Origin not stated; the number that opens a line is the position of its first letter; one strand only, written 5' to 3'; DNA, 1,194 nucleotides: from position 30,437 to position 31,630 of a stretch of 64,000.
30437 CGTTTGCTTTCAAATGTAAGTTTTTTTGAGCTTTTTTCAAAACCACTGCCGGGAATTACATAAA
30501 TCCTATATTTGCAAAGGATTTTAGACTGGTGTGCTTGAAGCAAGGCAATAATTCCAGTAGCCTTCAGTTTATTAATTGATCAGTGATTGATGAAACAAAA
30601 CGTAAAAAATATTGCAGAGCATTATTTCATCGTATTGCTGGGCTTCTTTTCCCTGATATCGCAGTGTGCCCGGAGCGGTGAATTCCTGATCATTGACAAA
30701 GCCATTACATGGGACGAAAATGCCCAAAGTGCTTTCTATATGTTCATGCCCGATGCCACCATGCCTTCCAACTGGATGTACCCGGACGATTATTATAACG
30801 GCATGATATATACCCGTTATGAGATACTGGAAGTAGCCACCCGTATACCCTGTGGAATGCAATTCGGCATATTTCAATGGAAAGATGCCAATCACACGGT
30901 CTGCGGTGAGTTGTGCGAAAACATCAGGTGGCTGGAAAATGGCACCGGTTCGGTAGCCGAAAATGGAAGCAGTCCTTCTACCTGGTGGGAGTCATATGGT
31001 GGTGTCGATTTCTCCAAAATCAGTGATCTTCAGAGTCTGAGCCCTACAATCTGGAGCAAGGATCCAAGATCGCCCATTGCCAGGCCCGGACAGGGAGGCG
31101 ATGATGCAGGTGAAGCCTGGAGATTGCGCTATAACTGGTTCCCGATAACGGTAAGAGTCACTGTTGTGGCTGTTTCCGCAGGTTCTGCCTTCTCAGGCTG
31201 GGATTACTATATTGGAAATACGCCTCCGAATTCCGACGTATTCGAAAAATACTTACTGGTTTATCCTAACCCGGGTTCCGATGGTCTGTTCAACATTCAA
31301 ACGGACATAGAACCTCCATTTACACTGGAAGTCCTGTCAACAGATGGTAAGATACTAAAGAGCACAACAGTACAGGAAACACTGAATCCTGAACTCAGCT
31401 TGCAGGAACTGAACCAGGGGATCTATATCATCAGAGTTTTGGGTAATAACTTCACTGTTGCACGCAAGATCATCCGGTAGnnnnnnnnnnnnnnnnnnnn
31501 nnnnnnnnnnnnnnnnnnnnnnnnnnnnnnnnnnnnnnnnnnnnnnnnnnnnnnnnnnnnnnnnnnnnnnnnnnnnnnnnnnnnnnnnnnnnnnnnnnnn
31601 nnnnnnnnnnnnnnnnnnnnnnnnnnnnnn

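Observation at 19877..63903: Nine T9SS cargo genes are interleaved with a complete Wzx/Wzy/Wza/Wzc-type glycan pathway; this may be a cargo-plus-anchor-glycan surface-coat locus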

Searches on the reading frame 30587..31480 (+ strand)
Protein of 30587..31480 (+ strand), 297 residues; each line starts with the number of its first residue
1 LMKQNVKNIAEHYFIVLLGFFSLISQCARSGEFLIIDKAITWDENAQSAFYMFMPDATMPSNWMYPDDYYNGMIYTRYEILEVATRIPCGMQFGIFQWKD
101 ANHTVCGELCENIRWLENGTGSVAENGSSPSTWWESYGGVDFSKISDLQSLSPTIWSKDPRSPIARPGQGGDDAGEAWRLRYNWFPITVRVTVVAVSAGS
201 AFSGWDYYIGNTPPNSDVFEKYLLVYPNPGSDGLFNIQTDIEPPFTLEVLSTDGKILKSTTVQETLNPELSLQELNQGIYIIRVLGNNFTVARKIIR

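Call 3: search_protein_families(library=pfam, proteins=[window:30587-31480:+], max_evalue=0.01)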
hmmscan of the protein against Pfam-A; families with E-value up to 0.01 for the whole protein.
window:30587-31480:+ (297 aa): 1 family
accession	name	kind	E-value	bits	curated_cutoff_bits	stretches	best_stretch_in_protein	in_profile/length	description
PF18962.6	Por_Secre_tail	-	1.5e-09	38.5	27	1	225-296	1-74/75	Secretion system C-terminal sorting domain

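Call 7: search_protein_families(library=ncbifam, proteins=[window:30587-31480:+], max_evalue=0.1)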
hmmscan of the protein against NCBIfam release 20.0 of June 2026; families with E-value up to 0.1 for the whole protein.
window:30587-31480:+ (297 aa): 4 families
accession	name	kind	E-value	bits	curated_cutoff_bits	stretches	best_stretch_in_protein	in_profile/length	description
TIGR04183.1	Por_Secre_tail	domain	2.1e-11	43.6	23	1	225-296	1-70/72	T9SS type A sorting domain-containing protein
NF038113.1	T9SSA_dep_M36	equivalog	3.4e-07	28.8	885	1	217-296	787-867/869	T9SS-dependent M36 family metallopeptidase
NF052644.1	T9SS_DNase_Rie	equivalog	0.00018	20.9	260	1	247-297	202-250/251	T9SS-dependent surface endonuclease, AS87_RS02955 family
NF033708.1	T9SS_Cterm_ChiA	domain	0.076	12.9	40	0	256-296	14-54/55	T9SS sorting signal type C domain-containing protein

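Call 10: find_homologous_proteins(query=window:30587-31480:+)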
Query window:30587-31480:+ (297 aa): 14 proteins with E <= 0.001 among 700 candidates.
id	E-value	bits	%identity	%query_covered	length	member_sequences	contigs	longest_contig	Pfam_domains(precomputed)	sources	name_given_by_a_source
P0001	9.2e-204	693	100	100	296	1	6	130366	PF18962.8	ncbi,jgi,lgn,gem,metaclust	jgi:hypothetical protein|metaclust:\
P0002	6.3e-157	540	77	100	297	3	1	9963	PF18962.8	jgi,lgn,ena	-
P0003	1.0e-148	513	73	100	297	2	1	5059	PF18962.8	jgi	jgi:hypothetical protein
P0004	1.2e-135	470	80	71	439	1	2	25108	PF18962.8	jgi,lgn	jgi:hypothetical protein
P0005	1.2e-131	457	66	97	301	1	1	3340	PF18962.8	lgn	-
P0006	4.1e-121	422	62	100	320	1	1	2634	PF18962.8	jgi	-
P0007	9.4e-120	418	74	69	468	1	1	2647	PF18962.8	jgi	jgi:hypothetical protein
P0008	9.5e-118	411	79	63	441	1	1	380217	PF18962.8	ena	-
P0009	1.5e-116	407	61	92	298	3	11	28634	PF18962.8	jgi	jgi:hypothetical protein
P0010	6.2e-112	392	80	69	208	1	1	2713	-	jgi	jgi:hypothetical protein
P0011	4.9e-93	330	67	70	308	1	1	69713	-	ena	-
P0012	1.4e-89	318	58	70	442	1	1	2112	PF18962.8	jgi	jgi:hypothetical protein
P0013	7.0e-60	221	50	66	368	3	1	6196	-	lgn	-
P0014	1.4e-20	92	29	87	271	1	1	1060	-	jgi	jgi:hypothetical protein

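Call 11: find_encoding_contigs(protein=P0001, flank=10000, max_places=6)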
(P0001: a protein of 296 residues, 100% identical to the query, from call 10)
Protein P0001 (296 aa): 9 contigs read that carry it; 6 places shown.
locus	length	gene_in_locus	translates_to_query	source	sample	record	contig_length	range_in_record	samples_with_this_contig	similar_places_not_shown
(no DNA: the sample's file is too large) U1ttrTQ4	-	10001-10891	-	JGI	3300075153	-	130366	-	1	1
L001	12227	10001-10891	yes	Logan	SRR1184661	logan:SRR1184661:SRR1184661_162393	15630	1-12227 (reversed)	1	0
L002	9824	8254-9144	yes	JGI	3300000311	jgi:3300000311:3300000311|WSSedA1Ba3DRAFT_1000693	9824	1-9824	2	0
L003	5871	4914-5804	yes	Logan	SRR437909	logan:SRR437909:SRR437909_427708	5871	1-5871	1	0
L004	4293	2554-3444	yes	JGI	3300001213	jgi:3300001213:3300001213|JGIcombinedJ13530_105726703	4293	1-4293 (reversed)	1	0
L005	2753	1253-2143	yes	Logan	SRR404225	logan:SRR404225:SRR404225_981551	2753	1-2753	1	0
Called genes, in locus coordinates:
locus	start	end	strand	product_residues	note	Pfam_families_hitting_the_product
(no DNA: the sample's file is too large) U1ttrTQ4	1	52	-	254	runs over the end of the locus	PF01209:Ubie_methyltran (faint), PF13489:Methyltransf_23 (weak), PF13847:Methyltransf_31, PF08241:Methyltransf_11, PF13649:Methyltransf_25 (weak)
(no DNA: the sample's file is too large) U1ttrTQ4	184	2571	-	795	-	PF19408:PKD_6, PF18962:Por_Secre_tail (weak)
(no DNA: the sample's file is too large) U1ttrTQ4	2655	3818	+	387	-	PF13439:Glyco_transf_4, PF13579:Glyco_trans_4_4 (weak), PF13692:Glyco_trans_1_4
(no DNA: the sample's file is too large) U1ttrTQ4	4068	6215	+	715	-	PF05345:He_PIG (weak), PF13385:Laminin_G_3, PF05345:He_PIG, PF18962:Por_Secre_tail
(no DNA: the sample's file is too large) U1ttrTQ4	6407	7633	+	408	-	-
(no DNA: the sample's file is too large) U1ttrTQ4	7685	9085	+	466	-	-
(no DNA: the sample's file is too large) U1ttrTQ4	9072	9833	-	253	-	PF13489:Methyltransf_23, PF13847:Methyltransf_31, PF02390:Methyltransf_4 (weak), PF08241:Methyltransf_11, PF08242:Methyltransf_12, PF13649:Methyltransf_25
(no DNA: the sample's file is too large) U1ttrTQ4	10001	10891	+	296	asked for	PF18962:Por_Secre_tail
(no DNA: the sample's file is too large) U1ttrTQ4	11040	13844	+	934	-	PF18962:Por_Secre_tail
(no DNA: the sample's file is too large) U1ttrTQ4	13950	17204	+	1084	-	PF18962:Por_Secre_tail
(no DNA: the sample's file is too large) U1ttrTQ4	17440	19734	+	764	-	PF18962:Por_Secre_tail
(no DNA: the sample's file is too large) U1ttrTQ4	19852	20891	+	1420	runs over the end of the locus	PF03459:TOBE (faint), PF18962:Por_Secre_tail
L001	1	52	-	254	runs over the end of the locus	PF01209:Ubie_methyltran (faint), PF13489:Methyltransf_23 (weak), PF13847:Methyltransf_31, PF08241:Methyltransf_11, PF13649:Methyltransf_25 (weak)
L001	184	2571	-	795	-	PF19408:PKD_6, PF18962:Por_Secre_tail (weak)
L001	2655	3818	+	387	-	PF13439:Glyco_transf_4, PF13579:Glyco_trans_4_4 (weak), PF13692:Glyco_trans_1_4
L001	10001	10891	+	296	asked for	PF18962:Por_Secre_tail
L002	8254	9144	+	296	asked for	PF18962:Por_Secre_tail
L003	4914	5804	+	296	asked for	PF18962:Por_Secre_tail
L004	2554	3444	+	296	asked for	PF18962:Por_Secre_tail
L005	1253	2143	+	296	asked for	PF18962:Por_Secre_tail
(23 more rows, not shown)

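Call 12: find_encoding_contigs(protein=P0008, flank=10000, max_places=3)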
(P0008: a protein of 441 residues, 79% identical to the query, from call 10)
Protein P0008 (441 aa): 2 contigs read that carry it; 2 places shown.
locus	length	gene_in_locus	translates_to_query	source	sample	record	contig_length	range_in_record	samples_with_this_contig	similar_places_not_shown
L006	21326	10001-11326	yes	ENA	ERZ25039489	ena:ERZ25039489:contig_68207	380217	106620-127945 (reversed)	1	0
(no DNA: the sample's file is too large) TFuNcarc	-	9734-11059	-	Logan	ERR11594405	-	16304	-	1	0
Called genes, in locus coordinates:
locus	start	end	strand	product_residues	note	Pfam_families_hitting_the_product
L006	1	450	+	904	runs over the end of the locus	PF05345:He_PIG, PF17963:Big_9 (faint), PF13385:Laminin_G_3, PF05345:He_PIG, PF17803:Cadherin_4 (weak), PF17892:Cadherin_5 (weak), PF05345:He_PIG, PF18962:Por_Secre_tail, +1 more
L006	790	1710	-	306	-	-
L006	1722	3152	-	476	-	PF03062:MBOAT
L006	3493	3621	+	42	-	-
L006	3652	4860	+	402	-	-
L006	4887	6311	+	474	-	-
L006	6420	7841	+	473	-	PF03062:MBOAT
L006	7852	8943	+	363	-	PF27429:LB_356 (faint)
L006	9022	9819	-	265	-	PF13489:Methyltransf_23, PF02390:Methyltransf_4 (weak), PF13847:Methyltransf_31, PF08241:Methyltransf_11, PF08242:Methyltransf_12, PF13649:Methyltransf_25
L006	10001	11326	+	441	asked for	PF18962:Por_Secre_tail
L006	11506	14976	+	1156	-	PF18962:Por_Secre_tail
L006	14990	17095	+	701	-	-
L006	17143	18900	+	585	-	PF18962:Por_Secre_tail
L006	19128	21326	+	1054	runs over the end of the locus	PF03459:TOBE (faint), PF18962:Por_Secre_tail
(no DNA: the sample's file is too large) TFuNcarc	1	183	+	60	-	?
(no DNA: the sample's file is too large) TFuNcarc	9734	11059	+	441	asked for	PF18962:Por_Secre_tail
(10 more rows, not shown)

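Call 19: find_encoding_contigs(protein=P0011, flank=10000, max_places=2)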
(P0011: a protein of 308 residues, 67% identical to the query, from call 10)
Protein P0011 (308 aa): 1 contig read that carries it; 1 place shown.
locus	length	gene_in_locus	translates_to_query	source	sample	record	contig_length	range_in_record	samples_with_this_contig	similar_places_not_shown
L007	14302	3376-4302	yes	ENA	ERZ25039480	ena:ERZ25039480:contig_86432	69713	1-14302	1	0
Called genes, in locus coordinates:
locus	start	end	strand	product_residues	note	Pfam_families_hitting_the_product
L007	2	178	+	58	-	?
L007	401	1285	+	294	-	-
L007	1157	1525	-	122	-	-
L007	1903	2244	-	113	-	-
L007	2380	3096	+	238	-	PF01261:AP_endonuc_2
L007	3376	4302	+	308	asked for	-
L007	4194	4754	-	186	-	-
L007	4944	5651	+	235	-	PF01978:TrmB (weak), PF13730:HTH_36 (faint)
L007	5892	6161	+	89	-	PF01202:SKI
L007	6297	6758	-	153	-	-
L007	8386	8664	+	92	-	-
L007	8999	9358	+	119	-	-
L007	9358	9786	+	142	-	-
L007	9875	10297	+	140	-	-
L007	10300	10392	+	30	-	-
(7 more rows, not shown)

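Call 20: find_encoding_contigs(protein=P0009, flank=10000, max_places=2)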
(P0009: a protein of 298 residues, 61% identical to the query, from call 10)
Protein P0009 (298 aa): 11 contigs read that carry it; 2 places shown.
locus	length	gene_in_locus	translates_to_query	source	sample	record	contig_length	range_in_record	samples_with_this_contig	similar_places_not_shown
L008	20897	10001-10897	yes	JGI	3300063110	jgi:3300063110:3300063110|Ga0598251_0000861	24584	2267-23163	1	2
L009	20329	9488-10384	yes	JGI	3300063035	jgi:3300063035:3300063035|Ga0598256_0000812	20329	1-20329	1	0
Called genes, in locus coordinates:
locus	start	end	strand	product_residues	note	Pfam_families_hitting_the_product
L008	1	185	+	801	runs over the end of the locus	PF05345:He_PIG, PF05510:Sarcoglycan_2 (faint), PF13385:Laminin_G_3, PF05345:He_PIG, PF17803:Cadherin_4 (faint), PF05345:He_PIG, PF18962:Por_Secre_tail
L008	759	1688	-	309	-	-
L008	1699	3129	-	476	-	PF03062:MBOAT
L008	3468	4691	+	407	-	-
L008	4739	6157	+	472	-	-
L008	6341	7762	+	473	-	PF03062:MBOAT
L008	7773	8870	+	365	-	-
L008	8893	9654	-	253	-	PF13489:Methyltransf_23, PF13847:Methyltransf_31, PF02390:Methyltransf_4 (faint), PF08241:Methyltransf_11, PF08242:Methyltransf_12, PF13649:Methyltransf_25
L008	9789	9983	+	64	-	-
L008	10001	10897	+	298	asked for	PF18962:Por_Secre_tail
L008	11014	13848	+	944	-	PF18962:Por_Secre_tail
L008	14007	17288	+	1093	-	PF18962:Por_Secre_tail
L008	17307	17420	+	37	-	-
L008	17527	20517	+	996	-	PF19408:PKD_6, PF18962:Por_Secre_tail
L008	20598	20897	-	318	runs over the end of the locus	PF01757:Acyl_transf_3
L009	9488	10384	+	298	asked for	PF18962:Por_Secre_tail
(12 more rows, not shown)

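Call 25: predict_structure(alignment_id=A1)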
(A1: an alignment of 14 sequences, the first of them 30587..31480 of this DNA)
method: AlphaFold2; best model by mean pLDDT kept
length: 297 residues; sequences in the alignment: 14
mean_pLDDT: 82.8   pTM: 0.66
mean pLDDT of the five models: 82.8, 82.0, 81.4, 78.0, 77.1
residues with pLDDT >= 90: 108; 70-90: 143; 50-70: 33; < 50: 13
segments of 3 or more residues with pLDDT < 50: 26-29, 211-219
pLDDT, mean of each block of 10 residues (from residue 1): 75 85 54 85 88 72 65 94 96 89 82 95 95 89 71 94 87 89 95 88 82 45 74 85 91 85 80 89 86 79
secondary structure, 60 per line:
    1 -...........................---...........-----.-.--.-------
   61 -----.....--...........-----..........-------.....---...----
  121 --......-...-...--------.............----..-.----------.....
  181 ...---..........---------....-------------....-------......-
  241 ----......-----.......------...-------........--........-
elements in order: H2-28 E32-42 H66-70 E73-83 E89-98 E106-110 E114-116 E123-128 E134-136 E148-157 H176-183 E187-196 H206-209 E223-226 E234-239 E245-250 E256-262 E269-271 E279-286 E289-296

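Call 30: fold_search(model_id=the predicted structure, library=pdb)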
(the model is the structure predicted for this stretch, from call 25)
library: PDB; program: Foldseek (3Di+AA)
matches with E <= 10: 1710; with E <= 0.001: 55
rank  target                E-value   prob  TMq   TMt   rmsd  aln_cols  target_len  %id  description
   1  6u7i_B                5.2e-06  1.00  0.23  0.13  18.6       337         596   12  Faecalibacterium prausnitzii Beta-glucuronidase (released 2019-10-30)
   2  6u7i_C                5.5e-06  1.00  0.22  0.12  19.0       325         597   12  Faecalibacterium prausnitzii Beta-glucuronidase (released 2019-10-30)
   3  6u7i_A                6.4e-06  1.00  0.23  0.13  18.3       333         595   11  Faecalibacterium prausnitzii Beta-glucuronidase (released 2019-10-30)
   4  5z18_D                2.5e-05  0.99  0.22  0.12  18.9       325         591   13  The crystal structure of Ruminococcus gnavus beta-glucuronidase (released 2018-12-12)
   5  6eca_B                3.4e-05  0.98  0.23  0.13  18.8       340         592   11  Lactobacillus rhamnosus Beta-glucuronidase (released 2019-02-13)
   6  6eca_A                3.4e-05  0.98  0.22  0.13  19.0       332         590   12  Lactobacillus rhamnosus Beta-glucuronidase (released 2019-02-13)
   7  6jz1_A                3.8e-05  0.99  0.22  0.13  18.6       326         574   13  Apo structure of b-glucuronidase from Ruminococcus gnavus at 1.7 Angstrom resolution (released 2020-06-03)
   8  5z18_F                3.8e-05  0.97  0.20  0.12  18.6       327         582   13  The crystal structure of Ruminococcus gnavus beta-glucuronidase (released 2018-12-12)
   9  6jz2_A                4.0e-05  1.00  0.22  0.12  16.8       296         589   14  b-glucuronidase from Ruminococcus gnavus in complex with uronic isofagomine at 1.3 Angstroms resolution (released 2020-06-10)
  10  6jz8_A                4.4e-05  1.00  0.22  0.13  16.9       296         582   14  b-glucuronidase from Ruminococcus gnavus in complex with D-glucaro 1,5-lactone (released 2020-06-10)
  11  6jz5_A                4.9e-05  1.00  0.22  0.13  16.9       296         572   14  b-glucuronidase from Ruminococcus gnavus in complex with D-glucuronic acid (released 2020-06-10)
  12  5z19_C                4.9e-05  0.98  0.22  0.13  18.4       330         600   12  The crystal structure of Ruminococcus gnavus beta-glucuronidase in complex with uronic isofagomine (released 2018-12-12)
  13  6jz4_A                5.5e-05  1.00  0.21  0.12  15.8       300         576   14  b-glucuronidase from Ruminococcus gnavus in complex with D-glucaro-d-lactam (released 2020-06-03)
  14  6lej_B                5.5e-05  0.91  0.19  0.11  19.7       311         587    8  Structure of E. coli beta-glucuronidase complex with C6-propyl uronic isofagomine (released 2021-01-27)
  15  6jz4_B                5.8e-05  1.00  0.22  0.13  16.4       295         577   14  b-glucuronidase from Ruminococcus gnavus in complex with D-glucaro-d-lactam (released 2020-06-03)
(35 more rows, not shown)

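Call 33: find_related_loci(query=A1, collection=genome_contigs, flank=10000)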
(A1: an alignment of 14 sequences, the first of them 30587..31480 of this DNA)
Query A1 (297 aa) in genome_contigs; peptide patterns used: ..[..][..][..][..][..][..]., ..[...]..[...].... (x = any residue, [..] = any of these).
56 stretches matched a pattern; 10 encode a relative of the query (tblastn E <= 1e-3); 9 distinct loci.
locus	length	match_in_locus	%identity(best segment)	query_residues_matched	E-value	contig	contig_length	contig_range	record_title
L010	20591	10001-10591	55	13-211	4e-72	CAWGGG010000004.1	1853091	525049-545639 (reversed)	MAG: uncultured Bacteroidales bacterium isolate MFD02979.bin.1.62 genome assembly, contig: contig_57538, whole genome sh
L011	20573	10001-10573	47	20-213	6e-53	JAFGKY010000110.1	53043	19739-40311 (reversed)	MAG: Bacteroidales bacterium isolate Zod_Metabat.37 k87_8406219, whole genome shotgun sequence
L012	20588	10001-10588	46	17-214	2e-50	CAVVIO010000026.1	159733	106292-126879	MAG: uncultured Bacteroidales bacterium isolate MFD02923.bin.2.58 genome assembly, contig: contig_25692, whole genome sh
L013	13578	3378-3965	41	16-209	2e-39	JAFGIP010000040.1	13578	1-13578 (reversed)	MAG: Bacteroidales bacterium isolate Zod_Metabat.217 k87_5403029, whole genome shotgun sequence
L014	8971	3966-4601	34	1-210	1e-34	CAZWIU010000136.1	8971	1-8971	MAG TPA_asm: uncultured Bacteroidales bacterium isolate SRP167436_co1_197 genome assembly, contig: NODE_13088_length_897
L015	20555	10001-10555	39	30-212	8e-34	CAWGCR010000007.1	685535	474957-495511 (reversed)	MAG: uncultured Bacteroidales bacterium isolate MFD03804.bin.2.165 genome assembly, contig: contig_42326, whole genome s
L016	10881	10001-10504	38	32-209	7e-25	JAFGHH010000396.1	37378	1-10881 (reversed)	MAG: Deltaproteobacteria bacterium isolate Zod_Metabat.1445 k87_7830756, whole genome shotgun sequence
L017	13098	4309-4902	30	14-208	3e-17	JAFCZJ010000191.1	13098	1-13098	MAG: Deltaproteobacteria bacterium isolate AB_03_Bin_195 AB_03_Bin_195_scaffold_9092, whole genome shotgun sequence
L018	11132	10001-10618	26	2-214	1e-11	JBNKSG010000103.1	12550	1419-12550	MAG: Opitutaceae bacterium isolate B1B2.bin.1.strict NODE_103_length_12550_cov_3.597851, whole genome shotgun sequence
